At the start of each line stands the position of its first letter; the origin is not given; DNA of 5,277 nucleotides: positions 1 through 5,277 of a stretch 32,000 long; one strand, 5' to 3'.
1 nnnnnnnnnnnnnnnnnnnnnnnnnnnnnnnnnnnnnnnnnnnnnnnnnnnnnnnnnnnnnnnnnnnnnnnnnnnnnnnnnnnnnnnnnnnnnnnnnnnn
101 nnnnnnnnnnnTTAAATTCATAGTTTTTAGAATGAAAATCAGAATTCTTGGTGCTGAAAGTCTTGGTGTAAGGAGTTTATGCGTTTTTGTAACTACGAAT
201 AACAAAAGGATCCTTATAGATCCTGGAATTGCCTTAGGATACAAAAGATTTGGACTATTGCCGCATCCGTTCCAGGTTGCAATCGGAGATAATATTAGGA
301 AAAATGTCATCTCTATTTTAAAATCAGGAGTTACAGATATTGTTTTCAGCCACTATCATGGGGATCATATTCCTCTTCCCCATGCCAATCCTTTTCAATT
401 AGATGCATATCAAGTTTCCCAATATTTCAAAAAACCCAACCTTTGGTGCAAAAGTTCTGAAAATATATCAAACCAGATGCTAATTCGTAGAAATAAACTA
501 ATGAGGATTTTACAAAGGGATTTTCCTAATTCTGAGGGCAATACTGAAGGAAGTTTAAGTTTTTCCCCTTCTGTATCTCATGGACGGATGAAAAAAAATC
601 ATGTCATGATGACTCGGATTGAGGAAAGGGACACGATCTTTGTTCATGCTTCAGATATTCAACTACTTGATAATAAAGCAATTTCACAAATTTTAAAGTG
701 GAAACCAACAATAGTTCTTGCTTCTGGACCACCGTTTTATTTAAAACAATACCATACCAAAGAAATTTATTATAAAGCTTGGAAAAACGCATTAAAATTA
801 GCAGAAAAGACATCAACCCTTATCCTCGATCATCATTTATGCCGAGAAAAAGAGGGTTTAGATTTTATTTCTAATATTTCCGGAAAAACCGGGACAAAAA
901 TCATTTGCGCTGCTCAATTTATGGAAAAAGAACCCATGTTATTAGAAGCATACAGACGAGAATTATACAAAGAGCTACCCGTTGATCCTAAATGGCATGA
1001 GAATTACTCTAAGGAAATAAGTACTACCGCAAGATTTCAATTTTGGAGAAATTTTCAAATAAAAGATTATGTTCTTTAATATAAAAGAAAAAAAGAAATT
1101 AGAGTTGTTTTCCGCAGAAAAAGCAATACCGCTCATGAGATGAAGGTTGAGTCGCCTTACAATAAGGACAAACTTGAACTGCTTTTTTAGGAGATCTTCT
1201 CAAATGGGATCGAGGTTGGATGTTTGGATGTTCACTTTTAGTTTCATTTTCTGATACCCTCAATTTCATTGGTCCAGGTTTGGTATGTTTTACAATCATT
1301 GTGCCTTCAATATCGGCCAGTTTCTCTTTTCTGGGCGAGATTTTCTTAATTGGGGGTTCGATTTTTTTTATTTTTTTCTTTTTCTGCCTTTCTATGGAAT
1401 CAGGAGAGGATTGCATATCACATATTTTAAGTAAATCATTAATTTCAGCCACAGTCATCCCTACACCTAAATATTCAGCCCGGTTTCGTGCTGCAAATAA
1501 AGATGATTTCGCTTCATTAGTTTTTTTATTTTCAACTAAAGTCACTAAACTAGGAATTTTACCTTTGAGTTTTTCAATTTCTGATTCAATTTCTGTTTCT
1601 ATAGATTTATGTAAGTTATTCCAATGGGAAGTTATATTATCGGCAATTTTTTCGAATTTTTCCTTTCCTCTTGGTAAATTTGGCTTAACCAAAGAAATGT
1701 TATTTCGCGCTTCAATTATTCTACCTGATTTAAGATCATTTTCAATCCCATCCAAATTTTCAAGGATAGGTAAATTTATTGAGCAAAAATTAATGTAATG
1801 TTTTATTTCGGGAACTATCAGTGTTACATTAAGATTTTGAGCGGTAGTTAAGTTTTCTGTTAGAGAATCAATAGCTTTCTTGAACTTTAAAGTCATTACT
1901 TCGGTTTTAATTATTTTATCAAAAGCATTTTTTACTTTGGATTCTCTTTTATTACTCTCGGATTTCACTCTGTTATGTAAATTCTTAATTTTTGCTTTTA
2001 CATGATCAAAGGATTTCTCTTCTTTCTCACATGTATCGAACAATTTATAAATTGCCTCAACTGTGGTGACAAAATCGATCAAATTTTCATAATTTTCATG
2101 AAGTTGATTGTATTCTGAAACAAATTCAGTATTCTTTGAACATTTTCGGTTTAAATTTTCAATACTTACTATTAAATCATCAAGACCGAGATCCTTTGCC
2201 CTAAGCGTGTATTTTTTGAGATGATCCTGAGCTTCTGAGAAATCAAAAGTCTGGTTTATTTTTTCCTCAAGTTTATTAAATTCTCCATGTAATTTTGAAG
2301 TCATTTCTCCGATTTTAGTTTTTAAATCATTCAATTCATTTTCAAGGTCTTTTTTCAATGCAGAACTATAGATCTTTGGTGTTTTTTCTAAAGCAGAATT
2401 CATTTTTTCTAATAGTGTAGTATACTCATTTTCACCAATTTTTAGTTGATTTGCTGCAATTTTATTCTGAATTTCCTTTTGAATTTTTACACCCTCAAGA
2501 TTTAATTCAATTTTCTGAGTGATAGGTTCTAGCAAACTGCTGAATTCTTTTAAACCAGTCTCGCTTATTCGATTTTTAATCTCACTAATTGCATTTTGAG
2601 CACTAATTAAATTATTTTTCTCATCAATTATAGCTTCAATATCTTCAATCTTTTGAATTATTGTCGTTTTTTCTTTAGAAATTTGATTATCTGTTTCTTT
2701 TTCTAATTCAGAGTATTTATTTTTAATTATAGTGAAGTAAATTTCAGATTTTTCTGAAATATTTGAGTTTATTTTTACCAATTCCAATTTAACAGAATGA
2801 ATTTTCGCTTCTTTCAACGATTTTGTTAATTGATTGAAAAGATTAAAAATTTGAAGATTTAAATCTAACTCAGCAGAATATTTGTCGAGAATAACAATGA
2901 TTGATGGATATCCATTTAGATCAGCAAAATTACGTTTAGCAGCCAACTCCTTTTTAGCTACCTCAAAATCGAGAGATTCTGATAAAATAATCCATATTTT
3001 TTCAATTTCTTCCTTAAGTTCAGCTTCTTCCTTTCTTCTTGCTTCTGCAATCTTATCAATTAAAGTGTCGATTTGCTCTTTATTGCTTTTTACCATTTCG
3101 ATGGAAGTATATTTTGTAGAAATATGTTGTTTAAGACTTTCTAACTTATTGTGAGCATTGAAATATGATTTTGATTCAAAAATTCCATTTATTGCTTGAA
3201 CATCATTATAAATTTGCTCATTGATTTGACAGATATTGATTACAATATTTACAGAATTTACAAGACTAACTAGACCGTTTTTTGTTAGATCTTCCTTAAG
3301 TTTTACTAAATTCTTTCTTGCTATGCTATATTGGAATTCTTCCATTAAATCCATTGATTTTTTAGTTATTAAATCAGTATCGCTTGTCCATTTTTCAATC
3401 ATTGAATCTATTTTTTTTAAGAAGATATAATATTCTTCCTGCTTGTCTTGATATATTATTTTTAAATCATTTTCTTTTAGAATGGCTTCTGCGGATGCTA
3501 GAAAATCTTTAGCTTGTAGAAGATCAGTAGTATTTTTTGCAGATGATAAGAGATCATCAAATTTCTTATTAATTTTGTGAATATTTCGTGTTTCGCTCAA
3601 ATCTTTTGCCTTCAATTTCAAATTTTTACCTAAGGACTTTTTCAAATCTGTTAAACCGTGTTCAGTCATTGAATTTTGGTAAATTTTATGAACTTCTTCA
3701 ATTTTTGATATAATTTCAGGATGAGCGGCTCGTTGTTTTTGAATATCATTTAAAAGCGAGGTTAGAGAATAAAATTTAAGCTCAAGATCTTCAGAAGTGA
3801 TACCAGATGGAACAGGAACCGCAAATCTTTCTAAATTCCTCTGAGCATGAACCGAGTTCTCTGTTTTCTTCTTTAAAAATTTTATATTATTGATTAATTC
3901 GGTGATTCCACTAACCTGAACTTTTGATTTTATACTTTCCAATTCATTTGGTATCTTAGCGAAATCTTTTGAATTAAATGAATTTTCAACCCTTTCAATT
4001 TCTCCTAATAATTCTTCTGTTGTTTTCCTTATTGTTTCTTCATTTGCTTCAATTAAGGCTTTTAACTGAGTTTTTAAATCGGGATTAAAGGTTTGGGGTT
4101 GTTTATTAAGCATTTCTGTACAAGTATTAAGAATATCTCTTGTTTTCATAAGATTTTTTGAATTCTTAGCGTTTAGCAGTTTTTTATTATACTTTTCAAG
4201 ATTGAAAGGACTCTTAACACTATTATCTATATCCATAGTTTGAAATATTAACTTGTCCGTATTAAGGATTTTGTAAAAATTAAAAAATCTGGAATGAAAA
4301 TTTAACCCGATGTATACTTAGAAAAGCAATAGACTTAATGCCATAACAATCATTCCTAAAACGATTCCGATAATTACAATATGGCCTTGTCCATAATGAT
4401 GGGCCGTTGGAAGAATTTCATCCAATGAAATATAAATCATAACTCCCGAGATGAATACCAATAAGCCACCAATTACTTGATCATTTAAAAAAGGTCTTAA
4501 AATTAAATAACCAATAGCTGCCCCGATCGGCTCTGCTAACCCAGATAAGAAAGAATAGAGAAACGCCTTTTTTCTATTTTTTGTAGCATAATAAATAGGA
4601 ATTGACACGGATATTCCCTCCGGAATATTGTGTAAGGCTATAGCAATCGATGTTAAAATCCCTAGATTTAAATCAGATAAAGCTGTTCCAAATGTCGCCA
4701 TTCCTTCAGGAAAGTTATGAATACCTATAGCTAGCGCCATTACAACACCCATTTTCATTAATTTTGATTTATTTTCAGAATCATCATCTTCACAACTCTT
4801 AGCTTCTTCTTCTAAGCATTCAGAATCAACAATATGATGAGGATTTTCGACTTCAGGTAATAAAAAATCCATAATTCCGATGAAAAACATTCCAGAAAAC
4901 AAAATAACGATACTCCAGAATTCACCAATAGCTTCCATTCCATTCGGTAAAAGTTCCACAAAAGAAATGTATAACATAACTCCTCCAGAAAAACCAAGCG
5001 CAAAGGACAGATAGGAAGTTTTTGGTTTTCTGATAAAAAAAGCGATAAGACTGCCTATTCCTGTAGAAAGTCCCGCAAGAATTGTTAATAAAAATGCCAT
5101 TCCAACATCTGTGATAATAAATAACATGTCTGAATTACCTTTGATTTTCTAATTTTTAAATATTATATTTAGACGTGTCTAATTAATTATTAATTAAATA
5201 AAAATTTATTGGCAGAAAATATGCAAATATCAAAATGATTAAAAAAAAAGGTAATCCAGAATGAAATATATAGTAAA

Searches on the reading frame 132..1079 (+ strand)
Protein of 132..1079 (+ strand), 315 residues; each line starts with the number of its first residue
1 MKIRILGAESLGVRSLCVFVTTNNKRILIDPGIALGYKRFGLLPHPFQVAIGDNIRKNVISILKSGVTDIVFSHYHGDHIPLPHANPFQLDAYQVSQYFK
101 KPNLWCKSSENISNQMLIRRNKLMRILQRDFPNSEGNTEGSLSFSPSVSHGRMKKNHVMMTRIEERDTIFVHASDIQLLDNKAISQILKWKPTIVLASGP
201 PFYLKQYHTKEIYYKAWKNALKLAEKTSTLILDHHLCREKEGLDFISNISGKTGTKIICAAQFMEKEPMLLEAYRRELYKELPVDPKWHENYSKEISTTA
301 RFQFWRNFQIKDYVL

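Call 27: search_protein_families(library=pfam, proteins=[window:132-1079:+], max_evalue=0.001)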
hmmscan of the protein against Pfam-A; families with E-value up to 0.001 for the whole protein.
window:132-1079:+ (315 aa): 1 family
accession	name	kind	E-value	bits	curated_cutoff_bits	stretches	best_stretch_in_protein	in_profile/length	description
PF00753.33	Lactamase_B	-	1.1e-06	29.2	22.7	1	14-80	5-57/196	Metallo-beta-lactamase superfamily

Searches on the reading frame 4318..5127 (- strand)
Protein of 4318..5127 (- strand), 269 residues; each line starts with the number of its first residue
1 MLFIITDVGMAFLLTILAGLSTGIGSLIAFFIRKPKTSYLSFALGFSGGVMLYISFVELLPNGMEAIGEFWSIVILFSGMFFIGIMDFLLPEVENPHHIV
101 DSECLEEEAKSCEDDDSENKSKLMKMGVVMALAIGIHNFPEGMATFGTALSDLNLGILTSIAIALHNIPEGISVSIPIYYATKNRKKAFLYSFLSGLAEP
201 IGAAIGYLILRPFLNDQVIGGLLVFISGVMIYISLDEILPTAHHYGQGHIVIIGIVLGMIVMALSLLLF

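Call 27: search_protein_families(library=pfam, proteins=[window:4318-5127:-], max_evalue=0.001)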
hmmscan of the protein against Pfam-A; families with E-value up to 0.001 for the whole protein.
window:4318-5127:- (269 aa): 1 family
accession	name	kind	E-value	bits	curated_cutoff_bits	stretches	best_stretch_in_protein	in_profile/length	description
PF02535.28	Zip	-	1.5e-38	133.3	35.1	1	12-264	12-321/323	ZIP Zinc transporter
